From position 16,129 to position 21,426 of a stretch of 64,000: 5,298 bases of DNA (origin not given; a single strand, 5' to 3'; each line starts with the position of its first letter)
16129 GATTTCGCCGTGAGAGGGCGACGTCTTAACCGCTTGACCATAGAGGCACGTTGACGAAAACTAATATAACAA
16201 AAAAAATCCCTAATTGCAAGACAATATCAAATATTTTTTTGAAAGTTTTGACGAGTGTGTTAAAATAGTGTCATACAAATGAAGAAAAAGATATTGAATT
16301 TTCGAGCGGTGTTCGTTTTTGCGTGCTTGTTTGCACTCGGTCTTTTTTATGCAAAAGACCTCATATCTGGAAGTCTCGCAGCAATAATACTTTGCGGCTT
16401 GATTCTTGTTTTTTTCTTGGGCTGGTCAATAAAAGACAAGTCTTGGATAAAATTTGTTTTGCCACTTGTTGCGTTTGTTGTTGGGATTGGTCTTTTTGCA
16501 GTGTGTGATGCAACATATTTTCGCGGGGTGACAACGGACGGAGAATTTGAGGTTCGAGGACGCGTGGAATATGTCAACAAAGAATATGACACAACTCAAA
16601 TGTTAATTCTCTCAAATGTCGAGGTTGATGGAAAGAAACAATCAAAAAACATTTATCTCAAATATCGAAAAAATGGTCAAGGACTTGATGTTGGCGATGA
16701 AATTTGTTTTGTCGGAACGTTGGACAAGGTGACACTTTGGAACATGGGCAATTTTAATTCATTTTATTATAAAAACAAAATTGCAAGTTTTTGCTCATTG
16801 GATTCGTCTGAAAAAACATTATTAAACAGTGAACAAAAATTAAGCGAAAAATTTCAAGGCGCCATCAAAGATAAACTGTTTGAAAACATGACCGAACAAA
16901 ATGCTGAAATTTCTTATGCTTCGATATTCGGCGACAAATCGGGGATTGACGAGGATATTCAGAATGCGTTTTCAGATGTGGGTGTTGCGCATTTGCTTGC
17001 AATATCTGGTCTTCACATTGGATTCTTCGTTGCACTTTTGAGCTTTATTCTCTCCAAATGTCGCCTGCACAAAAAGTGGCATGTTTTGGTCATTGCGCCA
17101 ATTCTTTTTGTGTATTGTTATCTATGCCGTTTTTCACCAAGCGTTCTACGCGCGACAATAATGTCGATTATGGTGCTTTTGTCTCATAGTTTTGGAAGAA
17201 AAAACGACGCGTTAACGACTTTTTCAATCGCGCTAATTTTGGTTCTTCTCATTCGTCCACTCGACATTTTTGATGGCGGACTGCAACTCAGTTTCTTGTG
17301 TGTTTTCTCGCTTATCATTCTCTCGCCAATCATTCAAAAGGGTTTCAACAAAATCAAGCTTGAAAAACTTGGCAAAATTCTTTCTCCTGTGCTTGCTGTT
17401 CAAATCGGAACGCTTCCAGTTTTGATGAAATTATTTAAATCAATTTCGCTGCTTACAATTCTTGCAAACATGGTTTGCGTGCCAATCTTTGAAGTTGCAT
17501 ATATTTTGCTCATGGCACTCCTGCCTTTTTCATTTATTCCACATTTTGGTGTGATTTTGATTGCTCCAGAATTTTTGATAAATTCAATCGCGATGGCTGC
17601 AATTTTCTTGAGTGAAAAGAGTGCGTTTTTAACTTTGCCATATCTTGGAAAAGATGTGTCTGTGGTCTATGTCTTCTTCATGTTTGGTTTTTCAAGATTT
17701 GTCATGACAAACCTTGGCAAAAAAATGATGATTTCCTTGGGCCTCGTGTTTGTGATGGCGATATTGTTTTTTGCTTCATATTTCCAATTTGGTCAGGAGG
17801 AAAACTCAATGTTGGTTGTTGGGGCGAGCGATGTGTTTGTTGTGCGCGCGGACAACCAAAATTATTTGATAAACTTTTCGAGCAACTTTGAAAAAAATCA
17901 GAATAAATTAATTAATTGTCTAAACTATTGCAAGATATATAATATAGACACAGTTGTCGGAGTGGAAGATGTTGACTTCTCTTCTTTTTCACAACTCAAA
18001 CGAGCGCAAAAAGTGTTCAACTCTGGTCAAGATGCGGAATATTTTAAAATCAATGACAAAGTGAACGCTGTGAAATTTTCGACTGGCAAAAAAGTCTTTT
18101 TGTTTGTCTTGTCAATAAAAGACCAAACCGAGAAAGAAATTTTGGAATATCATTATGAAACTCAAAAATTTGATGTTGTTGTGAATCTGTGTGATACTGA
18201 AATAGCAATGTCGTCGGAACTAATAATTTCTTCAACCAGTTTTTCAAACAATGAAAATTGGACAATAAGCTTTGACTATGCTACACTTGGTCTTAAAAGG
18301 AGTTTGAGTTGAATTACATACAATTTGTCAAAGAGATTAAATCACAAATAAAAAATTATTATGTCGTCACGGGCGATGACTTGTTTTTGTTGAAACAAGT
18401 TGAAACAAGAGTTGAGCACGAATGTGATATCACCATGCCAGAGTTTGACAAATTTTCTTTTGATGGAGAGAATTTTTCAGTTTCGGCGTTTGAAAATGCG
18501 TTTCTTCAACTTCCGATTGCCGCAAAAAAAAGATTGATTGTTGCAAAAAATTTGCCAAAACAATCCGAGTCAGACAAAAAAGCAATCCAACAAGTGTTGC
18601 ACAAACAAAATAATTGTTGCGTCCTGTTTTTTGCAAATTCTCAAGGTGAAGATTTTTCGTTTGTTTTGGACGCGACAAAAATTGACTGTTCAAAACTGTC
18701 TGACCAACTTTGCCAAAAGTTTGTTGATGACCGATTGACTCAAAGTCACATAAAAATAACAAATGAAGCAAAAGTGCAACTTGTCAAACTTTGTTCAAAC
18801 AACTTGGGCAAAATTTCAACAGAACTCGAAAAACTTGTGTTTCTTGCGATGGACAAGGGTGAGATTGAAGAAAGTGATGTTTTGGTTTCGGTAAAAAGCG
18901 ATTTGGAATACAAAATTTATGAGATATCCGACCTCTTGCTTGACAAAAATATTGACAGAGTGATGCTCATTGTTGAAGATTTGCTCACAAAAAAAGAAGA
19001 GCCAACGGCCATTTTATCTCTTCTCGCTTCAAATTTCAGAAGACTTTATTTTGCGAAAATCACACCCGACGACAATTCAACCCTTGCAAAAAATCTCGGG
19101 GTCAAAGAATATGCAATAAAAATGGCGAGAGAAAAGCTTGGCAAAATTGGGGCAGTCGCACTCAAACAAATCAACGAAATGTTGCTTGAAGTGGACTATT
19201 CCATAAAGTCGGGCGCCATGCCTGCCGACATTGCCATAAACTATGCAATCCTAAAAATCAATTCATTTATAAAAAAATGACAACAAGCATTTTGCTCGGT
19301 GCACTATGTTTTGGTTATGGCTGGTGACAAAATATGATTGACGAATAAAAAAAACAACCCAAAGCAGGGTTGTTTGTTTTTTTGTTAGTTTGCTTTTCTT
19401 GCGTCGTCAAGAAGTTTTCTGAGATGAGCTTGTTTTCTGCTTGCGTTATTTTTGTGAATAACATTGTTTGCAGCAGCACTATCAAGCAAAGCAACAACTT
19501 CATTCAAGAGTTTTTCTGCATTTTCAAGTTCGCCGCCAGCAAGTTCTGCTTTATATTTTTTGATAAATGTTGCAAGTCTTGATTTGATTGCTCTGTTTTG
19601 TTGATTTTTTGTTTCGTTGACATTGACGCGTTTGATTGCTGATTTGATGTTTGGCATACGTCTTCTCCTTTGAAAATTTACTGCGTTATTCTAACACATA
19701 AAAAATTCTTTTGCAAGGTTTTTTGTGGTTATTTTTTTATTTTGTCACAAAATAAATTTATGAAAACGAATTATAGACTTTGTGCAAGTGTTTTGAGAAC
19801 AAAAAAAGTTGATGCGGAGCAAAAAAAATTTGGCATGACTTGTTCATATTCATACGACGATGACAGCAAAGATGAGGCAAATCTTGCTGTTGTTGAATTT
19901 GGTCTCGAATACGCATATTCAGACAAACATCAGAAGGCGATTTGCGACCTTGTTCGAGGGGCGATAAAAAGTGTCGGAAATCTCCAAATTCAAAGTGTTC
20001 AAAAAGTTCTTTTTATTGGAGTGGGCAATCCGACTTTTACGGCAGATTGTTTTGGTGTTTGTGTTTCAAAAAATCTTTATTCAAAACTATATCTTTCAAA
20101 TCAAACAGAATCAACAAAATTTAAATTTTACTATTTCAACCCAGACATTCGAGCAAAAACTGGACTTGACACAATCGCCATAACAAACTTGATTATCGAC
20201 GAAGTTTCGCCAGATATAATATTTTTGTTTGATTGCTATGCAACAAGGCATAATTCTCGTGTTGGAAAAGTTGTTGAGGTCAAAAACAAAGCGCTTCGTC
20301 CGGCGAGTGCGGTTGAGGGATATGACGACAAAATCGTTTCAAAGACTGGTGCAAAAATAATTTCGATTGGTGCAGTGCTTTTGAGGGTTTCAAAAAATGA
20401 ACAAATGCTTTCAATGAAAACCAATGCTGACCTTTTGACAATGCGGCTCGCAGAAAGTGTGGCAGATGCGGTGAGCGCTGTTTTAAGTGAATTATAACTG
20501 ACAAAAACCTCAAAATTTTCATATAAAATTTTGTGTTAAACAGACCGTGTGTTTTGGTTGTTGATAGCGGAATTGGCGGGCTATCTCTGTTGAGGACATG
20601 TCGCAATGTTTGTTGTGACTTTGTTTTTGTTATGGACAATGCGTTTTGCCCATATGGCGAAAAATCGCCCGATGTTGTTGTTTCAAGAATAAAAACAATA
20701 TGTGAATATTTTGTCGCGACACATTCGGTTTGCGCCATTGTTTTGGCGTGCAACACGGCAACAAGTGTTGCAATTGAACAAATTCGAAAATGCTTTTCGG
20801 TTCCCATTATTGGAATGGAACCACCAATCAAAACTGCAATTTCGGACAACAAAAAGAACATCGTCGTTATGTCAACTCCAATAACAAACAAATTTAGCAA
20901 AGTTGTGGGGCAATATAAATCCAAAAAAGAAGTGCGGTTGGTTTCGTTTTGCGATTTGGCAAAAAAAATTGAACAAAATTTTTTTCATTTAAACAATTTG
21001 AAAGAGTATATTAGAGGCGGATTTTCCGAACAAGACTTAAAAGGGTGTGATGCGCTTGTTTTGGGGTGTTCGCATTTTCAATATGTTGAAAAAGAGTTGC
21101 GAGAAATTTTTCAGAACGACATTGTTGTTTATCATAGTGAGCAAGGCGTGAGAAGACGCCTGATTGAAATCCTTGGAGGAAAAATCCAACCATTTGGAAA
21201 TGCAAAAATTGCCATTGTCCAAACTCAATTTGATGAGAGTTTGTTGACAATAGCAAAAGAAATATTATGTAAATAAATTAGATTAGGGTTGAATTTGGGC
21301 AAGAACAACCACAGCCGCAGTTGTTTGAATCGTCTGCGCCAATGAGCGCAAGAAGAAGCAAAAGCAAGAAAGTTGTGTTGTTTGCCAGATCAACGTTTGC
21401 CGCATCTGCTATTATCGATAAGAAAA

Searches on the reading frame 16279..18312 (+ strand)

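Call 44: search_protein_families(library=pfam, proteins=[window:16279-18312:+], max_evalue=0.00001)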
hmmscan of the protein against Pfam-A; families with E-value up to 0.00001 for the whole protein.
window:16279-18312:+ (677 aa): 1 family
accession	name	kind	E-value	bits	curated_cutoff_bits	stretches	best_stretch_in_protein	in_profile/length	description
PF03772.21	Competence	-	1.2e-55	189.2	23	1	216-469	2-261/270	Competence protein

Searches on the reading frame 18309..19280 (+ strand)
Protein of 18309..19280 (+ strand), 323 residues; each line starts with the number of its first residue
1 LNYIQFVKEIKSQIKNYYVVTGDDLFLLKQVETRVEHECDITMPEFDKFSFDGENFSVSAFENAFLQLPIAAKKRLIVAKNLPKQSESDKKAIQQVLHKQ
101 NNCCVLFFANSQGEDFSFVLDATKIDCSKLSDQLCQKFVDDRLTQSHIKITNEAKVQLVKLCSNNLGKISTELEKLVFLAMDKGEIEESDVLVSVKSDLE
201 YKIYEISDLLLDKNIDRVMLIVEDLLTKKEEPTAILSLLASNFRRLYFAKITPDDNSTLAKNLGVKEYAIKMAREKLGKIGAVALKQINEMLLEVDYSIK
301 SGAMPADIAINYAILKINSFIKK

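Call 19: search_protein_families(library=pfam, proteins=[window:18309-19280:+], max_evalue=0.00001)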
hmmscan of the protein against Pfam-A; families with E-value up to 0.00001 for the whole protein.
window:18309-19280:+ (323 aa): 2 families
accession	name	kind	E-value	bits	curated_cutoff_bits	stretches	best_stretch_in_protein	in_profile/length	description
PF21694.2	DNA_pol3_delta_C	-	8.1e-22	77.9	27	1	201-317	2-121/121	DNA polymerase III delta subunit, C-terminal domain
PF06144.19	DNA_pol3_delta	-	1.8e-07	31.6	21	1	18-110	1-100/124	DNA polymerase III, delta subunit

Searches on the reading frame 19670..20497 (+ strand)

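Call 19: search_protein_families(library=pfam, proteins=[window:19670-20497:+], max_evalue=0.00001)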
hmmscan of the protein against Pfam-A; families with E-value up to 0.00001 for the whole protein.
window:19670-20497:+ (275 aa): 1 family
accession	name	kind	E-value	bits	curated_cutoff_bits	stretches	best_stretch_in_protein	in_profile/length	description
PF03418.19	Peptidase_A25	-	6.7e-12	45.4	27.8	1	100-234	85-224/353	Germination protease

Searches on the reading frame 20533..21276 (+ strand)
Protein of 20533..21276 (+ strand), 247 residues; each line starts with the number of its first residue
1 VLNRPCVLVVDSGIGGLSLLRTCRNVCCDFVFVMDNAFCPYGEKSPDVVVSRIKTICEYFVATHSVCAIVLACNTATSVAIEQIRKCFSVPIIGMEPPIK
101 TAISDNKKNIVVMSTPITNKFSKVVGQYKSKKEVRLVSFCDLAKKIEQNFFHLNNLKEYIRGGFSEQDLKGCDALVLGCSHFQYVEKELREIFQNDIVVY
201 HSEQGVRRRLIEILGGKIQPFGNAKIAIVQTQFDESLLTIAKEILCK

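Call 19: search_protein_families(library=pfam, proteins=[window:20533-21276:+], max_evalue=0.00001)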
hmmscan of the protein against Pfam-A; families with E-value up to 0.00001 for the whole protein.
window:20533-21276:+ (247 aa): 1 family
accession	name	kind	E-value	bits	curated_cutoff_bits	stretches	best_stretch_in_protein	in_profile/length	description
PF01177.27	Asp_Glu_race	-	3.9e-12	46.8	31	1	31-194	31-197/211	Asp/Glu/Hydantoin racemase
